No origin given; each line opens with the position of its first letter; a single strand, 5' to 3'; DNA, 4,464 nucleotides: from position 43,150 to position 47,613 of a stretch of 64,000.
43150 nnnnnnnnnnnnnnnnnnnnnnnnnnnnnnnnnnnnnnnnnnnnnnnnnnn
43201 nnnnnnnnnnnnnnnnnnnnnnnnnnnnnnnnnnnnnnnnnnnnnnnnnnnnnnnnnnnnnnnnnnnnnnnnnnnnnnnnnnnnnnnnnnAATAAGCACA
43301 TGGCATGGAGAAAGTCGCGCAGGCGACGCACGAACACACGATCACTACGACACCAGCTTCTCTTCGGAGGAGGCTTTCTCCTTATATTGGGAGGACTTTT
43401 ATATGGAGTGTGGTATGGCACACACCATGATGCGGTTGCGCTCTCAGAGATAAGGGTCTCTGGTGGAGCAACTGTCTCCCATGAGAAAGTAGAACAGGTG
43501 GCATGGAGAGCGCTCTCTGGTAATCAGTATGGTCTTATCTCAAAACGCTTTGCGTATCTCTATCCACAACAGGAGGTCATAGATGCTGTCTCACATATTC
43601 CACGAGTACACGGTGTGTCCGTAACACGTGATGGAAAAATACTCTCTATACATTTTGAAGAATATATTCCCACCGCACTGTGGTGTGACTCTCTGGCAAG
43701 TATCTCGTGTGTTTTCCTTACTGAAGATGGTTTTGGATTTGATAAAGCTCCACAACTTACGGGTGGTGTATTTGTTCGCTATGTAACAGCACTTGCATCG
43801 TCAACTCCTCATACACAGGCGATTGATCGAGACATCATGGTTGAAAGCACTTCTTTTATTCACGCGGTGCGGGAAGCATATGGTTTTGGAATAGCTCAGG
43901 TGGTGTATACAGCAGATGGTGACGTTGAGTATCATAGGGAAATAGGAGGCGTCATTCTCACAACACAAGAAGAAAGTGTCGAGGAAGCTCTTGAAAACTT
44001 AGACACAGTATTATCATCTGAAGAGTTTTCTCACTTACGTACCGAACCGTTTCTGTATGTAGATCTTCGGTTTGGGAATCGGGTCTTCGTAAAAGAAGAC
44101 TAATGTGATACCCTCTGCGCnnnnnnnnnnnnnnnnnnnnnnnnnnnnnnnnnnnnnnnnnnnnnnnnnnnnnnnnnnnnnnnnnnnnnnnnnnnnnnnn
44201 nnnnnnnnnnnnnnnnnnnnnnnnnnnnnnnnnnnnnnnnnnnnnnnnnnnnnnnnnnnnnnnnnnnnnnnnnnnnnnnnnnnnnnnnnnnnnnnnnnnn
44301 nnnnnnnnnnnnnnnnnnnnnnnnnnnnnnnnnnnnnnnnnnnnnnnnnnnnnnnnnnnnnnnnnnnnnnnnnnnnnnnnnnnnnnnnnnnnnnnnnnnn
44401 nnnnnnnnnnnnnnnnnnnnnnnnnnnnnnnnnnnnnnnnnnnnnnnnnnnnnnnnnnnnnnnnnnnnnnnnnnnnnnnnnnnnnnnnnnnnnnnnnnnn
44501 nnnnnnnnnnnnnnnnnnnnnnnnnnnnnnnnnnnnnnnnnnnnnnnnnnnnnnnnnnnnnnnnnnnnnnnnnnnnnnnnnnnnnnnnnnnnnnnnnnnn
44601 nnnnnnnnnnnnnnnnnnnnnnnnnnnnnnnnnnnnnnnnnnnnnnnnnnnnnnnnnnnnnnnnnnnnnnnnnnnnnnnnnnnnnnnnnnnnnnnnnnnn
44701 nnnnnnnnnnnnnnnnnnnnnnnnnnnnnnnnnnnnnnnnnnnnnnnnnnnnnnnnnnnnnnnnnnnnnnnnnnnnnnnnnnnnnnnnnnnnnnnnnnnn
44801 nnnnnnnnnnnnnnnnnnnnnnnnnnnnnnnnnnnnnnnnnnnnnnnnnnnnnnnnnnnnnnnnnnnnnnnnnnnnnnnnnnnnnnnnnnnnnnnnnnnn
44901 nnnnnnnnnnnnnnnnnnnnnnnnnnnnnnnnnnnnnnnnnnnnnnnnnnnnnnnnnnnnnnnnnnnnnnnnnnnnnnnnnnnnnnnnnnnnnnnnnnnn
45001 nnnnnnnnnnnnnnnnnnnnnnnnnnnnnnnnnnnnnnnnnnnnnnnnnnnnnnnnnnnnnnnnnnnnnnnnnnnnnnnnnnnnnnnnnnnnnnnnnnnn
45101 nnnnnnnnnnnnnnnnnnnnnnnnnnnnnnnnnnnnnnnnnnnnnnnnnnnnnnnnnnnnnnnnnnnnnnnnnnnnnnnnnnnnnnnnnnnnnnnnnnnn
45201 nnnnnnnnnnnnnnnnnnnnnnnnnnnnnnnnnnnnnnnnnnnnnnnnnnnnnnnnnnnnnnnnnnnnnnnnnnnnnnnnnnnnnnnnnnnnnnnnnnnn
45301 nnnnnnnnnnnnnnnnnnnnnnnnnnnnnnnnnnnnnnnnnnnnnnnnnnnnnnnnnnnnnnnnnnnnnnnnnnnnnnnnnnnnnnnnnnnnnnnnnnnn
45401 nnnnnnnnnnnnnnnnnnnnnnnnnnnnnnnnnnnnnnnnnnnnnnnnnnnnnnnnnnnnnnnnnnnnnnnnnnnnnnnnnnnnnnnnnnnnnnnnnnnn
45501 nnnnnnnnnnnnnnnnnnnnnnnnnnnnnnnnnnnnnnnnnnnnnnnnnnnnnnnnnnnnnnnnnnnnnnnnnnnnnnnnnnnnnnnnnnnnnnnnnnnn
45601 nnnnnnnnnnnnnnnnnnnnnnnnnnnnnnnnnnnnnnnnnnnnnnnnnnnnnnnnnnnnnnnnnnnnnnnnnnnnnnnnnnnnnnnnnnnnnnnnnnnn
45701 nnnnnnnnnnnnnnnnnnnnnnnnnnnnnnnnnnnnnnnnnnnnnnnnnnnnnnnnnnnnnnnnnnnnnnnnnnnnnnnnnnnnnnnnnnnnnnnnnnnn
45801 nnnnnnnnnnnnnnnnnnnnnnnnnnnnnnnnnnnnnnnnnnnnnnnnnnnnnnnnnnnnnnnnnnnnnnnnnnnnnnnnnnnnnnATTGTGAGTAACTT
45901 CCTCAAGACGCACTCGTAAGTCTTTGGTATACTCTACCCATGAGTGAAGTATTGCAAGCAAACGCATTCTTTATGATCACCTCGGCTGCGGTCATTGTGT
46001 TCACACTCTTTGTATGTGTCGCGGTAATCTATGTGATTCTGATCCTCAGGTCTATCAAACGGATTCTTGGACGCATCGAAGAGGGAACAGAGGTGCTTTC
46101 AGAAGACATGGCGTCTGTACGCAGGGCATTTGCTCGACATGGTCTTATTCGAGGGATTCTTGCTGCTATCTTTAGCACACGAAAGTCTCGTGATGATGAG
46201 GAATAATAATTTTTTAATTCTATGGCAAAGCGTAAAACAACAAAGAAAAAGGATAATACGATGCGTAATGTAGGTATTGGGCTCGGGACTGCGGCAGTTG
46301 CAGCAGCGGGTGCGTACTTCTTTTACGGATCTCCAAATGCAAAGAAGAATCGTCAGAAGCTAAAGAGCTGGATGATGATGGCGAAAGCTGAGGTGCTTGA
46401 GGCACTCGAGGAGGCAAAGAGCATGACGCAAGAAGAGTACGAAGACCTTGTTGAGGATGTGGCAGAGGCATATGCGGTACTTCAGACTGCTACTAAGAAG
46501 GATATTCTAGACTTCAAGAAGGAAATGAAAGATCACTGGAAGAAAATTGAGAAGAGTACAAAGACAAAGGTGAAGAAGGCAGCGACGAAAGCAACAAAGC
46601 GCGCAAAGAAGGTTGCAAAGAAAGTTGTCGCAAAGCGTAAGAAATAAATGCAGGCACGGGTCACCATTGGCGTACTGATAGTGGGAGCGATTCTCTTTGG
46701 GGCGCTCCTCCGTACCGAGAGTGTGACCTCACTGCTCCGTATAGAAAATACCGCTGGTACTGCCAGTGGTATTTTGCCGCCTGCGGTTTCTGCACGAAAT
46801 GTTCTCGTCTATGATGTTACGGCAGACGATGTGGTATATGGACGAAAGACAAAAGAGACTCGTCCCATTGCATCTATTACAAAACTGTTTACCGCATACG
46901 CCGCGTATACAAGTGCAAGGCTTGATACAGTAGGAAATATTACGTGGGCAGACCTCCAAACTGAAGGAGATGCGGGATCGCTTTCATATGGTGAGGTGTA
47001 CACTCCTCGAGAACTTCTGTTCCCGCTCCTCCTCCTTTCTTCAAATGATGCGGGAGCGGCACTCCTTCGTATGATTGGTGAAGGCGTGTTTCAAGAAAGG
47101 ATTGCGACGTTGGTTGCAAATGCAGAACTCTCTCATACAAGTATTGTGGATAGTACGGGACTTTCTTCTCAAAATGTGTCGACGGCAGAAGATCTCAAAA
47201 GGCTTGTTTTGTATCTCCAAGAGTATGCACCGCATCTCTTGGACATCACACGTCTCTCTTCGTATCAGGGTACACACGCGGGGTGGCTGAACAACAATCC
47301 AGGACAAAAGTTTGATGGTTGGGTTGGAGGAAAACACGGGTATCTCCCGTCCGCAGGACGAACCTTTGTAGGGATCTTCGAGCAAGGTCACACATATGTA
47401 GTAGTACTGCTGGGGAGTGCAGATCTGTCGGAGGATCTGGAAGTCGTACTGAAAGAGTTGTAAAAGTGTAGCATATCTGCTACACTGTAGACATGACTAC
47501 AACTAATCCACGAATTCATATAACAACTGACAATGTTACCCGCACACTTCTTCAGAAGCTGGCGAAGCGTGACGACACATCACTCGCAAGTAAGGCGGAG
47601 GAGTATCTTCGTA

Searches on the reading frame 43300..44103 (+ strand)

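Call 24: search_protein_families(library=pfam, proteins=[window:43300-44103:+], max_evalue=0.001)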
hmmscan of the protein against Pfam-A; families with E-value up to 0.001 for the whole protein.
window:43300-44103:+ (267 aa): 0 families

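Call 70: search_protein_families(library=pfam, proteins=[window:43300-44103:+], max_evalue=0.1)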
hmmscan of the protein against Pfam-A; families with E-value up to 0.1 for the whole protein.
window:43300-44103:+ (267 aa): 1 family
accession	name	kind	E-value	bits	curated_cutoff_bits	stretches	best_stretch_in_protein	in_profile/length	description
PF22642.1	MinC_N_1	-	0.056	14.2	27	1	223-266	16-58/78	Cell-division inhibitor MinC, N-terminal domain-like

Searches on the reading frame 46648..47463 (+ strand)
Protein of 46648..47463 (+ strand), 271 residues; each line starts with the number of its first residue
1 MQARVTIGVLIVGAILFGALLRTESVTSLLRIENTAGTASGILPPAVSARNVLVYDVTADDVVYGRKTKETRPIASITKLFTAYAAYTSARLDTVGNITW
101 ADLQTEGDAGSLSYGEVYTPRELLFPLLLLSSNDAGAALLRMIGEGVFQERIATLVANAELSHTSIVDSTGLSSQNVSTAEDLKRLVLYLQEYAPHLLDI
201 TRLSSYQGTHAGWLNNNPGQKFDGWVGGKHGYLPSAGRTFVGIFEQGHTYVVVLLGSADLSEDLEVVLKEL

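Call 25: search_protein_families(library=pfam, proteins=[window:46648-47463:+], max_evalue=0.001)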
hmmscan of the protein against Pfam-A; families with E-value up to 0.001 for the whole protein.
window:46648-47463:+ (271 aa): 3 families
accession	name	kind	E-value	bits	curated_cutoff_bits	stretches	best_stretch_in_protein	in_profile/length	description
PF00768.25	Peptidase_S11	-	1e-20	74.7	27.6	1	44-251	7-230/239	D-alanyl-D-alanine carboxypeptidase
PF13354.11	Beta-lactamase2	-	2e-08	34.3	22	1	52-254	2-212/214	Beta-lactamase enzyme family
PF02113.21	Peptidase_S13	-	3.8e-06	26.3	22.8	0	122-234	276-399/444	D-Ala-D-Ala carboxypeptidase 3 (S13) family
